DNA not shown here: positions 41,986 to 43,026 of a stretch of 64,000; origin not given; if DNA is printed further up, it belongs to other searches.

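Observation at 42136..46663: Orphan beta-class DNA methyltransferase embedded (overlapping codons) with AsmA-like and DUF368 envelope genes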

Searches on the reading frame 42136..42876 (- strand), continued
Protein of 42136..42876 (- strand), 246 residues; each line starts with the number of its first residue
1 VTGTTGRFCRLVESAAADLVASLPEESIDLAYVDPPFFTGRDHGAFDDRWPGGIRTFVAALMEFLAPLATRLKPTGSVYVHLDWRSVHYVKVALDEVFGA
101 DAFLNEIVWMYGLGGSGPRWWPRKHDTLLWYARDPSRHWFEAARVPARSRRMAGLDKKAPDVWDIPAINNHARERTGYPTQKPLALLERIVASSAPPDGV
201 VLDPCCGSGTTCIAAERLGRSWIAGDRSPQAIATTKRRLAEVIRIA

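Call 18: find_encoding_contigs(protein=P0027, flank=8000, max_places=2)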
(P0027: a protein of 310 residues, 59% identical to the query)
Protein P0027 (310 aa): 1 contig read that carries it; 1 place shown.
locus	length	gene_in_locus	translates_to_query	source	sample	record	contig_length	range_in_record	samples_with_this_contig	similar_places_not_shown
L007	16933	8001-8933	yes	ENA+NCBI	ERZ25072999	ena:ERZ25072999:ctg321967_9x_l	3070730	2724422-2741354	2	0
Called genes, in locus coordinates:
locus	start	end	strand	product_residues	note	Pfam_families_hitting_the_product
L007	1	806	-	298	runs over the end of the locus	PF01661:Macro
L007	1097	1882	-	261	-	-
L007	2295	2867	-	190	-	-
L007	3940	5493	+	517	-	PF00144:Beta-lactamase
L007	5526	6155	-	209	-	-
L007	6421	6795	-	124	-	PF05635:23S_rRNA_IVP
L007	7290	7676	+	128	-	PF05635:23S_rRNA_IVP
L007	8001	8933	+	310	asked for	PF01555:N6_N4_Mtase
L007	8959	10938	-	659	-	PF01368:DHH, PF02272:DHHA1, PF17768:RecJ_OB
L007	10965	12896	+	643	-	PF00009:GTP_EFTU, PF01926:MMR_HSR1 (faint), PF03144:GTP_EFTU_D2, PF25461:Beta-barrel_SelB, PF09107:WHD_3rd_SelB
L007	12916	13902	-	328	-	-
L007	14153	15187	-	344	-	-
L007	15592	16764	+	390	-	PF19187:HTH_PafC, PF13280:WYL, PF25583:WCX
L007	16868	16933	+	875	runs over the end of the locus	PF15902:Sortilin-Vps10 (faint), PF02012:BNR (faint)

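Call 21: find_related_loci(query=A1, collection=genome_contigs, flank=10000)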
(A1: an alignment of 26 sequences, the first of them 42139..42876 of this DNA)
Query A1 (246 aa) in genome_contigs; peptide patterns used: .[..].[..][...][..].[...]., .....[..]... (x = any residue, [..] = any of these).
600 stretches matched a pattern (row limit reached: there are more); 596 encode a relative of the query (tblastn E <= 1e-3); the best 80 are kept; 80 distinct loci.
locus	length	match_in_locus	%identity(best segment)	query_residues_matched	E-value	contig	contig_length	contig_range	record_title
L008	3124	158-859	49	9-239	3e-80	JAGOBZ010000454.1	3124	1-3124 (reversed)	MAG: Kiritimatiellae bacterium isolate Go_SlDig_bin_208 Go_SlDig_121358_length_3124_cov_5.936270, whole genome shotgun s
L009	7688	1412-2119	56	10-242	2e-76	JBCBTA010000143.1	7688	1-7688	MAG: Planctomycetota bacterium isolate J06638_36 k141_584898_length_7688_cov_17.0000, whole genome shotgun sequence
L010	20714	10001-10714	51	18-240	4e-72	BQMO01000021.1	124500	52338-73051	MAG: Phycisphaerae bacterium HBSAPP03 DNA, sequence21, whole genome shotgun sequence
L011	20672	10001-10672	54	18-239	2e-71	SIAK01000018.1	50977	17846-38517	MAG: Phycisphaerales bacterium isolate Baikal-deep-G172 BACOMB-C2638, whole genome shotgun sequence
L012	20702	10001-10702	54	22-242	1e-70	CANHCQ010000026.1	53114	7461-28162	MAG: Phycisphaerales bacterium isolate RE-18aug17-265 genome assembly, contig: RE-18aug17-C628, whole genome shotgun seq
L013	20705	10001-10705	48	10-241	1e-69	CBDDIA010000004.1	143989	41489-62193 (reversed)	MAG: Phycisphaerales bacterium isolate c7069bff-05d5-4e62-a3ea-b3637d8d6532 genome assembly, contig: contig_4, whole gen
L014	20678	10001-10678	48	20-242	6e-68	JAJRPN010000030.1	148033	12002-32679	MAG: Planctomycetota bacterium isolate Dive100_bin1.59 k141_871498, whole genome shotgun sequence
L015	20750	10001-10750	49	9-241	2e-67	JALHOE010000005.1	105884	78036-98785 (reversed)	MAG: Deltaproteobacteria bacterium isolate bin.11 c_000000001205, whole genome shotgun sequence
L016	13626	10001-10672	51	27-240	2e-66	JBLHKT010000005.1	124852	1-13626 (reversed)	MAG: Phycisphaerales bacterium isolate 3300054698_155 Ga0535670_0000093, whole genome shotgun sequence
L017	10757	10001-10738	48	10-239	2e-66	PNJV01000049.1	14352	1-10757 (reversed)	MAG: Isosphaera sp. isolate WM.009 WM_1001941_14352, whole genome shotgun sequence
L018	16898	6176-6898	50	18-244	2e-64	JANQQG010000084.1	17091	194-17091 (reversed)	MAG: Phycisphaerales bacterium isolate IP29b_bin.20 k99_1064735, whole genome shotgun sequence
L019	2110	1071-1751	52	18-241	6e-65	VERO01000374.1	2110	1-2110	MAG: Phycisphaerales bacterium isolate ZLKRG44 NODE_84226_length_2110_cov_2.770550, whole genome shotgun sequence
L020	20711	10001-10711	46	18-241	1e-60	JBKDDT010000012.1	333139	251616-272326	MAG: bacterium isolate samp_2109_metabat2_12 samp_2109_234385, whole genome shotgun sequence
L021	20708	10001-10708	47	17-238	5e-58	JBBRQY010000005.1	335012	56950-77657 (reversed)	MAG: Phycisphaerales bacterium isolate metawrap_la1_85 W_la1_85_k141_2205858L_335012_cov_22.9982, whole genome shotgun s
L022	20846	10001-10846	40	10-243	2e-57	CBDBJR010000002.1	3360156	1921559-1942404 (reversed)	MAG: Candidatus Poriferihabitaceae bacterium isolate ddc5a202-60fb-4026-963d-34f754f030b5 genome assembly, contig: conti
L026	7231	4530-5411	35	10-242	9e-51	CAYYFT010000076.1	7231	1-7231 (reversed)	MAG TPA_asm: uncultured Pirellulales bacterium isolate binchicken_co100_222 genome assembly, contig: NODE_16662_length_7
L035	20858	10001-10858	35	20-239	3e-47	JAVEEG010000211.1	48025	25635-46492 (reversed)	MAG: Frankiaceae bacterium isolate BP_195 scaffold_2047181, whole genome shotgun sequence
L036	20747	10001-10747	36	18-242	3e-47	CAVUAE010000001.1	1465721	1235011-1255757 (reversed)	MAG: uncultured Chloroflexia bacterium isolate MFD04408.bin.1.100 genome assembly, contig: contig_23294, whole genome sh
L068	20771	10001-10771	40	20-242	2e-55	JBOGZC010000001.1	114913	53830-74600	MAG: Solirubrobacterales bacterium isolate SE1510_metabat2.bin.35 NODE_2_length_114913_cov_2.109029, whole genome shotgu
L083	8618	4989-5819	33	11-241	1e-38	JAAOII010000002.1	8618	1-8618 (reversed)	MAG: Portiera sp. isolate HC_Bin1 k141_14_2, whole genome shotgun sequence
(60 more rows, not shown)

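Call 25: find_encoding_contigs(protein=P0007, flank=8000, max_places=1)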
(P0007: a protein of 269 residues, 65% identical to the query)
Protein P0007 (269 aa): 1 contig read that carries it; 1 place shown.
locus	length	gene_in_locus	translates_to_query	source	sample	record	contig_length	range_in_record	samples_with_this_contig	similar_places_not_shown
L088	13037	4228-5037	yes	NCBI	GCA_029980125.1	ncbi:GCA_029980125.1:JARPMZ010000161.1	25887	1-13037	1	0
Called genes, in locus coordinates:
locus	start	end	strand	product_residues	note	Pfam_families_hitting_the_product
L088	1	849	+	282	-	?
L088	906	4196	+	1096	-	PF05170:AsmA, PF05359:DUF748, PF13116:YhdP (weak)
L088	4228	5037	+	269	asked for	PF01555:N6_N4_Mtase, PF13649:Methyltransf_25 (weak)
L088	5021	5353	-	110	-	-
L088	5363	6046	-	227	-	PF00156:Pribosyltran (weak)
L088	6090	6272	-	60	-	-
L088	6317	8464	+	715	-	-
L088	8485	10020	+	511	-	PF00221:Lyase_aromatic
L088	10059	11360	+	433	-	PF13393:tRNA-synt_His, PF03129:HGTP_anticodon (weak)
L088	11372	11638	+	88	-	PF09360:zf-CDGSH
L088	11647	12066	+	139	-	PF00903:Glyoxalase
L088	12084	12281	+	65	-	PF04102:SlyX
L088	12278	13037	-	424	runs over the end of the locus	PF03781:FGE-sulfatase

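Call 26: find_encoding_contigs(protein=P0014, flank=8000, max_places=1)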
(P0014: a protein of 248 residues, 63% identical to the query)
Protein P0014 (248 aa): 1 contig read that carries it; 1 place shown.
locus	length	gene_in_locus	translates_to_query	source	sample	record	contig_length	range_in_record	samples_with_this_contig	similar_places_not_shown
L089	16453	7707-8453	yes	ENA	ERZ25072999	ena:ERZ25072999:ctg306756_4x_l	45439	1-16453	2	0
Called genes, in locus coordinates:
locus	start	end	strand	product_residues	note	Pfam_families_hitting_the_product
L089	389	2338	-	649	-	PF00009:GTP_EFTU, PF01926:MMR_HSR1 (weak), PF03144:GTP_EFTU_D2, PF25461:Beta-barrel_SelB, PF12802:MarR_2 (faint), PF09107:WHD_3rd_SelB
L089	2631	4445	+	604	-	PF01368:DHH, PF02272:DHHA1, PF17768:RecJ_OB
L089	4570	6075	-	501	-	PF01833:TIG (faint)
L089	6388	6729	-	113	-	-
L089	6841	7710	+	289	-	PF04018:VCA0040-like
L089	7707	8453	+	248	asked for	PF01555:N6_N4_Mtase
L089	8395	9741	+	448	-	-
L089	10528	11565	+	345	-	-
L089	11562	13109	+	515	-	PF00221:Lyase_aromatic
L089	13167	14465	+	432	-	PF13393:tRNA-synt_His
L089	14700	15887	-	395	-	-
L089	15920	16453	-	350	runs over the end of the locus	-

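Call 27: find_encoding_contigs(protein=P0029, flank=8000, max_places=1)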
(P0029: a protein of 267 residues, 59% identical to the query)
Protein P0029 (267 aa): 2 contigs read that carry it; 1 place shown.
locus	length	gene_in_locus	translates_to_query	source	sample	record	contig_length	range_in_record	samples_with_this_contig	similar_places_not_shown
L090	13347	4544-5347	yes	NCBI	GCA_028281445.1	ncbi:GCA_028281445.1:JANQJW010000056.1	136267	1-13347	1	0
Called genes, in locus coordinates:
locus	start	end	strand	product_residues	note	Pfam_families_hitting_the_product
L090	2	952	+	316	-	?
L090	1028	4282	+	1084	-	PF05170:AsmA (weak), PF05359:DUF748, PF13116:YhdP (faint)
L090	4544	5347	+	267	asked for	PF05175:MTS (faint), PF01555:N6_N4_Mtase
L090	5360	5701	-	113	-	-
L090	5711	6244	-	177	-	PF00156:Pribosyltran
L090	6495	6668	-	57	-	-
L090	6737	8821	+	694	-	-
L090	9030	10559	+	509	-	PF00221:Lyase_aromatic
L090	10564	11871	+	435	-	PF13393:tRNA-synt_His, PF03129:HGTP_anticodon (faint)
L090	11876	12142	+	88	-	PF09360:zf-CDGSH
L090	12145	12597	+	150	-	PF00903:Glyoxalase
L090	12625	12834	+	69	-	PF01361:Tautomerase, PF14552:Tautomerase_2 (weak)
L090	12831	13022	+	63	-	PF01519:DUF16 (weak), PF04102:SlyX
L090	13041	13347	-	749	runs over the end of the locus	PF08281:Sigma70_r4_2, PF13620:CarboxypepD_reg (faint)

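Call 28: find_encoding_contigs(protein=P0109, flank=8000, max_places=1)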
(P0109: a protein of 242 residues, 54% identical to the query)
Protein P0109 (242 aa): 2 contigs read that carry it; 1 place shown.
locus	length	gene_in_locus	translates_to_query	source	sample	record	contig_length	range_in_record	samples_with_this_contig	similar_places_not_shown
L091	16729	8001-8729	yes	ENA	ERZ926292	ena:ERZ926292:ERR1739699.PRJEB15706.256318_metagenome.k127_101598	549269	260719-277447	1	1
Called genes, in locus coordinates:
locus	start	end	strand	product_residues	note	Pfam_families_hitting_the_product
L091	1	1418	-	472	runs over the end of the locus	PF00579:tRNA-synt_1b, PF22421:SYY_C-terminal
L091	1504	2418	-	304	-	PF07963:N_methyl (weak)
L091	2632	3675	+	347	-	-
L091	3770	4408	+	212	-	-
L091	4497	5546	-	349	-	PF00348:polyprenyl_synt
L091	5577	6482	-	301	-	PF08242:Methyltransf_12 (weak)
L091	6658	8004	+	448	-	PF03721:UDPG_MGDP_dh_N, PF00984:UDPG_MGDP_dh, PF03720:UDPG_MGDP_dh_C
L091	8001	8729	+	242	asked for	PF01555:N6_N4_Mtase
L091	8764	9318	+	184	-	-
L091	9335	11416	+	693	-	PF13522:GATase_6, PF13537:GATase_7, PF00733:Asn_synthase, PF02540:NAD_synthase (weak)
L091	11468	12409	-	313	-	PF00924:MS_channel_2nd, PF21082:MS_channel_3rd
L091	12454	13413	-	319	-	PF04338:DUF481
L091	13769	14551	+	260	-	PF01510:Amidase_2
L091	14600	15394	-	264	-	PF01168:Ala_racemase_N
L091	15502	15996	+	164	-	PF00578:AhpC-TSA, PF08534:Redoxin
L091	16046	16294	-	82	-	-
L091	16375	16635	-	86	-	PF04102:SlyX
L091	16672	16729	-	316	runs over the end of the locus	PF00072:Response_reg, PF00990:GGDEF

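Call 29: find_encoding_contigs(protein=P0067, flank=5000, max_places=1)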
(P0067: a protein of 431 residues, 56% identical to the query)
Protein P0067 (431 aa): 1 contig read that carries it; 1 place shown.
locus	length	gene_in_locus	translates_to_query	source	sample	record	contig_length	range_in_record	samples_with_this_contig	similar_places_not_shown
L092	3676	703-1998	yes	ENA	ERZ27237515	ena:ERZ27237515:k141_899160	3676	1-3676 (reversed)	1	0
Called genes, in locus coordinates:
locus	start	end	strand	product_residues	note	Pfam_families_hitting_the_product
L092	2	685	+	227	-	?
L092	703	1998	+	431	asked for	PF01555:N6_N4_Mtase, PF04471:Mrr_cat (weak)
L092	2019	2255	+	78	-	PF01844:HNH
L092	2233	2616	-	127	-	-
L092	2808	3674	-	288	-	?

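Call 37: search_protein_families(library=pfam, proteins=[L083:1874-4783:+], max_evalue=0.05)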
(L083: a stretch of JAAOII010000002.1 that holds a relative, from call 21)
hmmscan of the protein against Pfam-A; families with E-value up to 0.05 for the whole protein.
L083:1874-4783:+ (969 aa): 3 families
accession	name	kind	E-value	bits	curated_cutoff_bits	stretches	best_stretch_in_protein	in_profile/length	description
PF04851.21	ResIII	-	1.9e-07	31.6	22.5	1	136-343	24-163/164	Type III restriction enzyme, res subunit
PF22885.1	DUF7020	-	0.02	15.6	25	0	803-883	15-91/131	Domain of unknown function (DUF7020)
PF08722.17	Tn7_TnsA-like_N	-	0.033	15.2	26.5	0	864-912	22-53/85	TnsA-like endonuclease N terminal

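Call 38: search_protein_families(library=padloc, proteins=[window:42136-42876:-], max_evalue=0.01)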
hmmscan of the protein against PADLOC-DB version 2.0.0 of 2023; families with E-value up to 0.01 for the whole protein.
window:42136-42876:- (246 aa): 59 families (the best 25 are shown)
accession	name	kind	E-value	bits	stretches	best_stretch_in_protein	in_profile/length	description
PDLC03300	MTase_II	-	6.7e-59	197.4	2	69-241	97-278/302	Type II methyltransferase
PDLC03339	MTase_II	-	1.3e-46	157.2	2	160-244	192-276/399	Type II methyltransferase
PDLC03299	MTase_II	-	5.5e-38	129.1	1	11-240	17-258/296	Type II methyltransferase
PDLC03371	MTase_II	-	9.6e-37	124.9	1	11-241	13-254/260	Type II methyltransferase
PDLC03320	MTase_II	-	1.6e-33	114.1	1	18-243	42-278/289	Type II methyltransferase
PDLC03354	MTase_II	-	1.2e-31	108.2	2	156-241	304-384/425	Type II methyltransferase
PDLC03636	MTase_III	-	1.1e-26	91.7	2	28-140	69-180/575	Type III methyltransferase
PDLC03633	MTase_III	-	2.3e-25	87.3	2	45-138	139-233/616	Type III methyltransferase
PDLC03216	MTase_II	-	3.8e-23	80.1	1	12-243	15-259/364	Type II methyltransferase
PDLC03265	MTase_II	-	9.6e-23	79.1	2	11-112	27-125/333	Type II methyltransferase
PDLC03738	oMTase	-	5.2e-22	76.1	1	15-242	27-268/376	orphan methyltransferase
PDLC03635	MTase_III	-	6.2e-22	76.1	2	26-142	239-357/708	Type III methyltransferase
PDLC03632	MTase_III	-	4.5e-21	72.6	2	44-134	229-318/983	Type III methyltransferase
PDLC03387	MTase_II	-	1.1e-17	62.1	2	137-240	177-276/289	Type II methyltransferase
PDLC03644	MTase_III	-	5.7e-17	59.7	2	68-136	120-189/542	Type III methyltransferase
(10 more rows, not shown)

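Call 56: predict_structure(alignment_id=A1)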
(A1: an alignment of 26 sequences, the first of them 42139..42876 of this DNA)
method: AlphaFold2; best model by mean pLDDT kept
length: 246 residues; sequences in the alignment: 26
mean_pLDDT: 85.8   pTM: 0.86
mean pLDDT of the five models: 85.8, 85.1, 84.1, 83.3, 81.0
residues with pLDDT >= 90: 149; 70-90: 54; 50-70: 28; < 50: 15
segments of 3 or more residues with pLDDT < 50: 1-4, 114-116, 118-121
pLDDT, mean of each block of 10 residues (from residue 1): 66 98 98 85 62 92 98 98 92 98 92 52 78 97 88 88 67 50 87 97 95 96 95 93 84
secondary structure, 60 per line:
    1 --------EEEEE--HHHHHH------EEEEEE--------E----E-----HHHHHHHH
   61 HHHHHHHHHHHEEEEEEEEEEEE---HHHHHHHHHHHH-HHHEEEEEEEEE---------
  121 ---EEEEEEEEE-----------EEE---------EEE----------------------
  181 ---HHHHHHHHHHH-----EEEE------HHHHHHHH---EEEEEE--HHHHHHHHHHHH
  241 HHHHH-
elements in order: E9-13 H16-21 E28-33 H53-71 E72-83 H87-98 E103-111 E124-132 E144-146 E156-158 H184-194 E200-203 H210-217 E221-226 H229-245

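Call 58: fold_search(model_id=the predicted structure, library=pdb)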
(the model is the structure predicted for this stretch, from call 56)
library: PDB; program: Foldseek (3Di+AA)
matches with E <= 10: 1341; with E <= 0.001: 126
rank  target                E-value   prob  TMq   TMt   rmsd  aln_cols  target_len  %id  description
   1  8urk_A                2.7e-20  1.00  0.80  0.79   3.5       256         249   30  Crystal structure of DNA N6-Adenine Methyltransferase M.BceJIV from Burkholderia cenocepacia in complex with duplex DN (released 2024-09-11)
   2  9c3u_A                2.9e-20  1.00  0.77  0.77   3.7       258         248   29  Crystal structure of DNA N6-Adenine Methyltransferase M.BceJIV from Burkholderia cenocepacia in complex with duplex DN (released 2024-09-11)
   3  8urk_D                8.5e-20  1.00  0.77  0.78   3.6       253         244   31  Crystal structure of DNA N6-Adenine Methyltransferase M.BceJIV from Burkholderia cenocepacia in complex with duplex DN (released 2024-09-11)
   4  9c3s_A                1.6e-19  1.00  0.80  0.79   3.4       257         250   30  Crystal structure of DNA N6-Adenine Methyltransferase M.BceJIV from Burkholderia cenocepacia in complex with duplex DN (released 2024-09-11)
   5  9c3s_D                2.9e-18  1.00  0.76  0.77   3.6       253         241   30  Crystal structure of DNA N6-Adenine Methyltransferase M.BceJIV from Burkholderia cenocepacia in complex with duplex DN (released 2024-09-11)
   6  9c3u_D                5.8e-18  1.00  0.76  0.78   3.7       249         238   31  Crystal structure of DNA N6-Adenine Methyltransferase M.BceJIV from Burkholderia cenocepacia in complex with duplex DN (released 2024-09-11)
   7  6pbd_B                8.0e-18  1.00  0.72  0.55   4.7       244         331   27  DNA N6-Adenine Methyltransferase CcrM In Complex with Double-Stranded DNA Oligonucleotide Containing Its Recognition S (released 2019-10-23)
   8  9c3u_C                8.0e-18  1.00  0.73  0.75   4.0       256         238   30  Crystal structure of DNA N6-Adenine Methyltransferase M.BceJIV from Burkholderia cenocepacia in complex with duplex DN (released 2024-09-11)
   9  9c3s_C                2.7e-17  1.00  0.76  0.76   3.7       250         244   31  Crystal structure of DNA N6-Adenine Methyltransferase M.BceJIV from Burkholderia cenocepacia in complex with duplex DN (released 2024-09-11)
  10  1nw8                  5.0e-17  1.00  0.76  0.69   3.7       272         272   24  Structure of L72P mutant beta class N6-adenine DNA methyltransferase RsrI (released 2003-07-29)
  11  6pbd_A                9.4e-17  1.00  0.74  0.53   4.9       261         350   25  DNA N6-Adenine Methyltransferase CcrM In Complex with Double-Stranded DNA Oligonucleotide Containing Its Recognition S (released 2019-10-23)
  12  8s9m                  1.1e-16  1.00  0.70  0.71   5.3       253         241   20  DNA cytosine-N4 methyltransferase (residues 79-324) from the Bdelloid rotifer Adineta vaga (released 2023-08-02)
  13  8s9o_B                2.4e-16  1.00  0.63  0.69   6.2       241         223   19  DNA cytosine-N4 methyltransferase (residues 61-324) from the Bdelloid rotifer Adineta vaga - P1 crystal form (released 2023-08-02)
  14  1nw6                  2.9e-16  1.00  0.75  0.68   4.2       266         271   25  Structure of the beta class N6-adenine DNA methyltransferase RsrI bound to sinefungin (released 2003-07-29)
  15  1eg2                  4.0e-16  1.00  0.74  0.68   4.2       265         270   25  CRYSTAL STRUCTURE OF RHODOBACTER SPHEROIDES (N6 ADENOSINE) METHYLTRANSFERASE (M.RSRI) (released 2000-10-18)
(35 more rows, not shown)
